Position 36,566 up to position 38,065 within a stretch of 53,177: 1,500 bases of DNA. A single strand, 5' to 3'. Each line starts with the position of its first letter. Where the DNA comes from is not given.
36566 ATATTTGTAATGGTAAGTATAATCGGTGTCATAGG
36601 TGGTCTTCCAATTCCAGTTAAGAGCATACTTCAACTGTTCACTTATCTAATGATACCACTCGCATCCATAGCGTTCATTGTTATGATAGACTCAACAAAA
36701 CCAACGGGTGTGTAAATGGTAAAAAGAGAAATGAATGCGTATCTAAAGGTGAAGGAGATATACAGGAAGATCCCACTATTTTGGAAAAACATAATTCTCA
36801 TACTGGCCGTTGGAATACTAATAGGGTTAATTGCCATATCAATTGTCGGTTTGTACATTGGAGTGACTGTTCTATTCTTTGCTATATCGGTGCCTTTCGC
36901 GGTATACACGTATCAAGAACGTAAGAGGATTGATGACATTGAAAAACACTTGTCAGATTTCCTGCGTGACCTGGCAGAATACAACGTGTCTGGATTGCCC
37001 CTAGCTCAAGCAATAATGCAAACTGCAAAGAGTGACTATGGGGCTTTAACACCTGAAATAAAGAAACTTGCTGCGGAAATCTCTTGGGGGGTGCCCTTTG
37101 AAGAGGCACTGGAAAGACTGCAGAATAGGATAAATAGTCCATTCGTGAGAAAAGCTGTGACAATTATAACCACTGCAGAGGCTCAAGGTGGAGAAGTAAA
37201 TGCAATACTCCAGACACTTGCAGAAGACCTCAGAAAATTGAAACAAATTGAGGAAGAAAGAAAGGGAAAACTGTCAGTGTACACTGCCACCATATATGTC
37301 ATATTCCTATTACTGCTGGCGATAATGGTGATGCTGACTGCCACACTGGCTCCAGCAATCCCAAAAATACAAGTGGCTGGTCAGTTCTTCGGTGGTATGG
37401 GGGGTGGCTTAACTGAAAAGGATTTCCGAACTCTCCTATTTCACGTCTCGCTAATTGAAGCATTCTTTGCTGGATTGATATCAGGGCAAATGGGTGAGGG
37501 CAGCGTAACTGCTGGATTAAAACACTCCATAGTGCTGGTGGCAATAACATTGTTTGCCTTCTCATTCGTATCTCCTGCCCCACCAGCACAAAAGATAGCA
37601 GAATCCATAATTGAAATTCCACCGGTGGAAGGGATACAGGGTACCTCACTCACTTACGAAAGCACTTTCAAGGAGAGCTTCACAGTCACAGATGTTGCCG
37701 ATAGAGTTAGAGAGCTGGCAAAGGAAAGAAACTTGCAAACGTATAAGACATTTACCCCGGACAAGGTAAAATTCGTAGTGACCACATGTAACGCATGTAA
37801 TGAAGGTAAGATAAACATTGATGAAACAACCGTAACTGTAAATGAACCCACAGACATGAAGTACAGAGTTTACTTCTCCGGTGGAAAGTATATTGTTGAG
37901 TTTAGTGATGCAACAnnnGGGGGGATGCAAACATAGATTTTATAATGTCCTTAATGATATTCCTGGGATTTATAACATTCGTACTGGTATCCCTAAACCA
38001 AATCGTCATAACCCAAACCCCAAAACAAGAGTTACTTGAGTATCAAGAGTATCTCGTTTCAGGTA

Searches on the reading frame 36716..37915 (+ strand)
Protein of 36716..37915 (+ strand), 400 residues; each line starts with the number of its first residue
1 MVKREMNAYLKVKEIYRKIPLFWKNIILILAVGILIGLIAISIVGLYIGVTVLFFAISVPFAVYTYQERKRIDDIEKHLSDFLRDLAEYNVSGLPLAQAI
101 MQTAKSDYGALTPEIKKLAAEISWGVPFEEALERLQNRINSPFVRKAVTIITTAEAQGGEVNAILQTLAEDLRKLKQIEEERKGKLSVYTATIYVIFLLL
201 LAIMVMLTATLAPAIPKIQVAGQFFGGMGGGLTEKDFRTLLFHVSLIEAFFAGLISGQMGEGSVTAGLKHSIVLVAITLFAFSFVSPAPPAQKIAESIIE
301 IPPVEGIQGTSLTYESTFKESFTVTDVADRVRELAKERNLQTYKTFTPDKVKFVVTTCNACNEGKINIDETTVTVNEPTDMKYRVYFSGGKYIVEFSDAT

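Call 23: search_protein_families(library=pfam, proteins=[window:36716-37915:+], max_evalue=0.01)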
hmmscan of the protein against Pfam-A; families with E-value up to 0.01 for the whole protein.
window:36716-37915:+ (400 aa): 2 families
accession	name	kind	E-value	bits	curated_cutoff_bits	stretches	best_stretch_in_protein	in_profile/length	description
PF00482.28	T2SSF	-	3.5e-21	75.9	25.2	1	82-208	1-124/125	Type II secretion system (T2SS), protein F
PF07219.19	HemY_N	-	0.0049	17.4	31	1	21-92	5-76/107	HemY protein N-terminus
